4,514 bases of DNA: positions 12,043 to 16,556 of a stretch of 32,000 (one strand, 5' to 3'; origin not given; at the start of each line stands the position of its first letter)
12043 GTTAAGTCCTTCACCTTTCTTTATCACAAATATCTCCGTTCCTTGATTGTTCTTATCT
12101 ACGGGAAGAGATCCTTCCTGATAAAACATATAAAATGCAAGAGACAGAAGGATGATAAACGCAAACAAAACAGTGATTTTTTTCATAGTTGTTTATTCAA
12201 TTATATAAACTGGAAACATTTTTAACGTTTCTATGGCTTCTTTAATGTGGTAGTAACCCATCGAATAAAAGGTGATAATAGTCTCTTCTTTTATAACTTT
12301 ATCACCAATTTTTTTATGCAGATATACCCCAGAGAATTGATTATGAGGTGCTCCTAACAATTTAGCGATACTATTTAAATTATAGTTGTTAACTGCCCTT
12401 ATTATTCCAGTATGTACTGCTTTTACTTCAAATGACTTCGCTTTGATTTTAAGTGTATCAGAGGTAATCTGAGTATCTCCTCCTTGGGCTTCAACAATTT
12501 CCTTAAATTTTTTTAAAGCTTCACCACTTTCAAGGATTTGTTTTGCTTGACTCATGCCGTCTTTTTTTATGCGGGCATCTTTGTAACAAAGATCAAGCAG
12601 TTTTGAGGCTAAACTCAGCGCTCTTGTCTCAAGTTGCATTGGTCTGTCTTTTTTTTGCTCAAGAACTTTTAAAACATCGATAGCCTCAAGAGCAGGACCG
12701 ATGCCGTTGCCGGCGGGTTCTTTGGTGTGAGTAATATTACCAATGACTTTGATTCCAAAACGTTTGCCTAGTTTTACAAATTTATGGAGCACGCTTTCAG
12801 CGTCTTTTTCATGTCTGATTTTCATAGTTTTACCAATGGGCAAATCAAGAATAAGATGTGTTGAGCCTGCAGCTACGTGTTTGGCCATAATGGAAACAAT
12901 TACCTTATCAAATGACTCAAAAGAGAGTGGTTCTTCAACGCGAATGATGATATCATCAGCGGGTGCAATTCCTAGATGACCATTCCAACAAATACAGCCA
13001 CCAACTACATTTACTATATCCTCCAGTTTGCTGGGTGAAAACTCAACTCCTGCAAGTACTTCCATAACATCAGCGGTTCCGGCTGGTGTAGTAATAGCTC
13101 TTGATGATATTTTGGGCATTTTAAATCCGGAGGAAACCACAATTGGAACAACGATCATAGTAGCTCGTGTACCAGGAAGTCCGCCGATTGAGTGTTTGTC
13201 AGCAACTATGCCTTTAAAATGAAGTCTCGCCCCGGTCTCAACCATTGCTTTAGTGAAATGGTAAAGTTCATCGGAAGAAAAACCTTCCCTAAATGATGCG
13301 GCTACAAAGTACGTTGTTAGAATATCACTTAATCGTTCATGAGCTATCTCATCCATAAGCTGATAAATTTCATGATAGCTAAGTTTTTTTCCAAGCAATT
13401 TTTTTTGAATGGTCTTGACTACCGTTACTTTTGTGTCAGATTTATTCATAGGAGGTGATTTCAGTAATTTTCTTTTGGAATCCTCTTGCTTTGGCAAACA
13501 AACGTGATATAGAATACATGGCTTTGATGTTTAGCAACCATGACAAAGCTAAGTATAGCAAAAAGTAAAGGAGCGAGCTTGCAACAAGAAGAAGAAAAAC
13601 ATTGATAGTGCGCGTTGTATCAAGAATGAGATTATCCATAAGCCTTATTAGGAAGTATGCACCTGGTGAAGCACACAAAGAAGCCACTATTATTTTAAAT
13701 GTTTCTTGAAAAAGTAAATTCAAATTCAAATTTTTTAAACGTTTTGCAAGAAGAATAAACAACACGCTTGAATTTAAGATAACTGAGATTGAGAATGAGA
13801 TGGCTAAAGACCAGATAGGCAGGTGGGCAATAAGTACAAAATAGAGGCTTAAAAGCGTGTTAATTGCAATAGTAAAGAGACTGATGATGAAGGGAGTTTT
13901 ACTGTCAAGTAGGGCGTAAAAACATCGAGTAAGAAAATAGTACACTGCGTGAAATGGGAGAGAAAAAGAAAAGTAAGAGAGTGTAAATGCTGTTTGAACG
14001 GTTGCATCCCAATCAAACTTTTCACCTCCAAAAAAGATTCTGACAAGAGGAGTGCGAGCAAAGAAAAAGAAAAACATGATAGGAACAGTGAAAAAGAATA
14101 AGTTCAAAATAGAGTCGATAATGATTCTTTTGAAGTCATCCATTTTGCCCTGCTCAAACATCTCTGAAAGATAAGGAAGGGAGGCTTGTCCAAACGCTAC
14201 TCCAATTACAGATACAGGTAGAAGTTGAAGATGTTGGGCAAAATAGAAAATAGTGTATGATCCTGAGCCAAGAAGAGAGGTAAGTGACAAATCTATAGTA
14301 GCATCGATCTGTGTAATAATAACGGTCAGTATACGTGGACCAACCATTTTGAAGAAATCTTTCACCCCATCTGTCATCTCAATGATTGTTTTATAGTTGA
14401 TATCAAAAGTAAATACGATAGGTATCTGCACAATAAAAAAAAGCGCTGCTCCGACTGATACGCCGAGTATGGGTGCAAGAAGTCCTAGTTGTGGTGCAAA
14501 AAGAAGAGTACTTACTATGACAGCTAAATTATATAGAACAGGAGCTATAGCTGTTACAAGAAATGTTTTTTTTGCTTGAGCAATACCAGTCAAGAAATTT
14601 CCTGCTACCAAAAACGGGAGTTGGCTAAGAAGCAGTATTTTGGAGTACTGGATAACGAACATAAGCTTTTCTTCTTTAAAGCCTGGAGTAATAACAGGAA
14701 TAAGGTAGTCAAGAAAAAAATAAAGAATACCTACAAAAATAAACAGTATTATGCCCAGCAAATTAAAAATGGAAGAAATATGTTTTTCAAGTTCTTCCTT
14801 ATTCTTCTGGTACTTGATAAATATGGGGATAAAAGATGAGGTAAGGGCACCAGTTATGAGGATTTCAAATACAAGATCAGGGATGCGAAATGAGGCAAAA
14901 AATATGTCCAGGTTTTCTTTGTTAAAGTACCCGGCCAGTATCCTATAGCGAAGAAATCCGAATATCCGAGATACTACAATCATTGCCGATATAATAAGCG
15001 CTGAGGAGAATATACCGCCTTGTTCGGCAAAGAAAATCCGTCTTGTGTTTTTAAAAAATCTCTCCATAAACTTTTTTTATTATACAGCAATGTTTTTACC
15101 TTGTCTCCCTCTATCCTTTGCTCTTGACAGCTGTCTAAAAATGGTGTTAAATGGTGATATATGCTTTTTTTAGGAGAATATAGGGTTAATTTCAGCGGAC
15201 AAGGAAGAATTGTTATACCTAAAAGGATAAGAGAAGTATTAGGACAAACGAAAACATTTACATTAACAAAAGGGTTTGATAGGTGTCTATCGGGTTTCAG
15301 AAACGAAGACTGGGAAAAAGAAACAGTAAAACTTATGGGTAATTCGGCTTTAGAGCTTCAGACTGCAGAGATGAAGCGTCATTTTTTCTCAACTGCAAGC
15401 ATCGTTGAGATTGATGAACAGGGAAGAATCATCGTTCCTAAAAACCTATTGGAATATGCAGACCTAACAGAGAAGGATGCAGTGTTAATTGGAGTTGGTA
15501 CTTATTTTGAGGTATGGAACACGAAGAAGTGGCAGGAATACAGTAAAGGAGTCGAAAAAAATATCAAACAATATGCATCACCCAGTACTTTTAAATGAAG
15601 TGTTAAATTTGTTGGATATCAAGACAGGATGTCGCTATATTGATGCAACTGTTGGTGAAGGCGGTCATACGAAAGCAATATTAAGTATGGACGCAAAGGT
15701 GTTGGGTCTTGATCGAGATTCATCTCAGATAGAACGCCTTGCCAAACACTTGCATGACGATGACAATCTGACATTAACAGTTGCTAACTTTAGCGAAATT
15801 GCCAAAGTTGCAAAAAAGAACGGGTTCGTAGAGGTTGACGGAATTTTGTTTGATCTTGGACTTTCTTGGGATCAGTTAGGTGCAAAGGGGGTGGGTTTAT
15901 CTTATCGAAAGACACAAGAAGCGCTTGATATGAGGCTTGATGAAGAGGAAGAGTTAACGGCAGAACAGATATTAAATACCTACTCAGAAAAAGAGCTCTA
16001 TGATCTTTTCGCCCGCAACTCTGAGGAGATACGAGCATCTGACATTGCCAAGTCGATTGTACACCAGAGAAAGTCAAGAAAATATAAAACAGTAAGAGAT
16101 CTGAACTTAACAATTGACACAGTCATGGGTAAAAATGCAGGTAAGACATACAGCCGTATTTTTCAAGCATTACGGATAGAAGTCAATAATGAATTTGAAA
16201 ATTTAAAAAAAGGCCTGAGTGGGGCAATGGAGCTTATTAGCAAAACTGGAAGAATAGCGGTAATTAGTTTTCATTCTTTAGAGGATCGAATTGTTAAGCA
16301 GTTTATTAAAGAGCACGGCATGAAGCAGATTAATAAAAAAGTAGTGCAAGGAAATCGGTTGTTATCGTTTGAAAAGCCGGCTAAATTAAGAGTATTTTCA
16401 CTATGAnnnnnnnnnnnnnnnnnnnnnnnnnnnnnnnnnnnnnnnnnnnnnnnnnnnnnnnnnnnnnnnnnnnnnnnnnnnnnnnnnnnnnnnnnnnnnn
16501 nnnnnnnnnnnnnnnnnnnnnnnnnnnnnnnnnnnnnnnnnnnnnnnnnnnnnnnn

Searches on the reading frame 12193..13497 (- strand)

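Call 78: search_protein_families(library=pfam, proteins=[window:12193-13497:-], max_evalue=0.00001)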
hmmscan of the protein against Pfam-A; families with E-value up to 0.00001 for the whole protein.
window:12193-13497:- (434 aa): 3 families
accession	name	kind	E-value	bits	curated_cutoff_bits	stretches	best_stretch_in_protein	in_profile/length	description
PF02885.22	Glycos_trans_3N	-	1.5e-11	44.3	26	1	29-89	3-63/63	Glycosyl transferase family, helical bundle domain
PF00591.27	Glycos_transf_3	-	3.7e-07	30.5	27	0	98-327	4-252/253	Glycosyl transferase family, a/b domain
PF07831.19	PYNP_C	-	8.2e-07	29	27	1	366-426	2-69/75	Pyrimidine nucleoside phosphorylase C-terminal domain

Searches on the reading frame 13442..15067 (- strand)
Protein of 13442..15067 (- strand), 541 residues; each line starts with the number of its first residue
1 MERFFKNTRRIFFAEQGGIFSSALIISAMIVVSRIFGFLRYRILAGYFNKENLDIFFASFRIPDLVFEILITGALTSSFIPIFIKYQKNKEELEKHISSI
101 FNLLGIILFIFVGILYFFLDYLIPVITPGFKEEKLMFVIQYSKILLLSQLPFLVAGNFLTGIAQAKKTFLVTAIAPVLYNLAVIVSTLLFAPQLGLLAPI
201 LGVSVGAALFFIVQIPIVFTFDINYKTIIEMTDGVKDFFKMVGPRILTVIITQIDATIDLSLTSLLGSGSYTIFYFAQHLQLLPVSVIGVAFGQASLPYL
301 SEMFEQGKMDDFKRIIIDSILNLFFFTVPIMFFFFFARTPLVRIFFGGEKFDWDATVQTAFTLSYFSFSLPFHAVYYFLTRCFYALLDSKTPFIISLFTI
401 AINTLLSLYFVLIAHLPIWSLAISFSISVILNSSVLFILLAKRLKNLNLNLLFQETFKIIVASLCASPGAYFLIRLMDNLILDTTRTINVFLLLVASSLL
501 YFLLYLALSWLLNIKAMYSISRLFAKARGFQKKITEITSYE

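Call 78: search_protein_families(library=pfam, proteins=[window:13442-15067:-], max_evalue=0.00001)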
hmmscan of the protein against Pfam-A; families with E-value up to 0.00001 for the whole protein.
window:13442-15067:- (541 aa): 2 families
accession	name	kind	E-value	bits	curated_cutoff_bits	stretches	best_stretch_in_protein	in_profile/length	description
PF03023.19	MurJ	-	1.3e-70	238.7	27.4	1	53-477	11-436/451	Lipid II flippase MurJ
PF13440.11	Polysacc_synt_3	-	2.1e-07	30.9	23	1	113-348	59-286/293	Polysaccharide biosynthesis protein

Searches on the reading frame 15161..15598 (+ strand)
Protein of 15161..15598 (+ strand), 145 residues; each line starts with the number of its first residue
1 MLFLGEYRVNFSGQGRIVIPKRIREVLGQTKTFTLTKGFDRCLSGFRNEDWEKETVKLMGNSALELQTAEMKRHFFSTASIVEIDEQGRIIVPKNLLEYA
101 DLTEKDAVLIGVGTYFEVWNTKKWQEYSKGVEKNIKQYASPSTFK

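Call 78: search_protein_families(library=pfam, proteins=[window:15161-15598:+], max_evalue=0.00001)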
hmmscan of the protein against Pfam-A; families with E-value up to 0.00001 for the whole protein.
window:15161-15598:+ (145 aa): 1 family
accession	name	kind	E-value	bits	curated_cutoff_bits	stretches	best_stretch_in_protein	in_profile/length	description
PF02381.23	MraZ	-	3.2e-27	94.8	23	2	75-131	1-56/72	MraZ protein, putative antitoxin-like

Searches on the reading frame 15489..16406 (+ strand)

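Call 78: search_protein_families(library=pfam, proteins=[window:15489-16406:+], max_evalue=0.00001)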
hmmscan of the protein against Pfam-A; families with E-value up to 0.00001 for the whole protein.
window:15489-16406:+ (305 aa): 1 family
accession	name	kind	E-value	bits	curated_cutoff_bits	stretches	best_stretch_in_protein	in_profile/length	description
PF01795.25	Methyltransf_5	-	3.4e-72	244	27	1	29-281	3-262/309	MraW methylase family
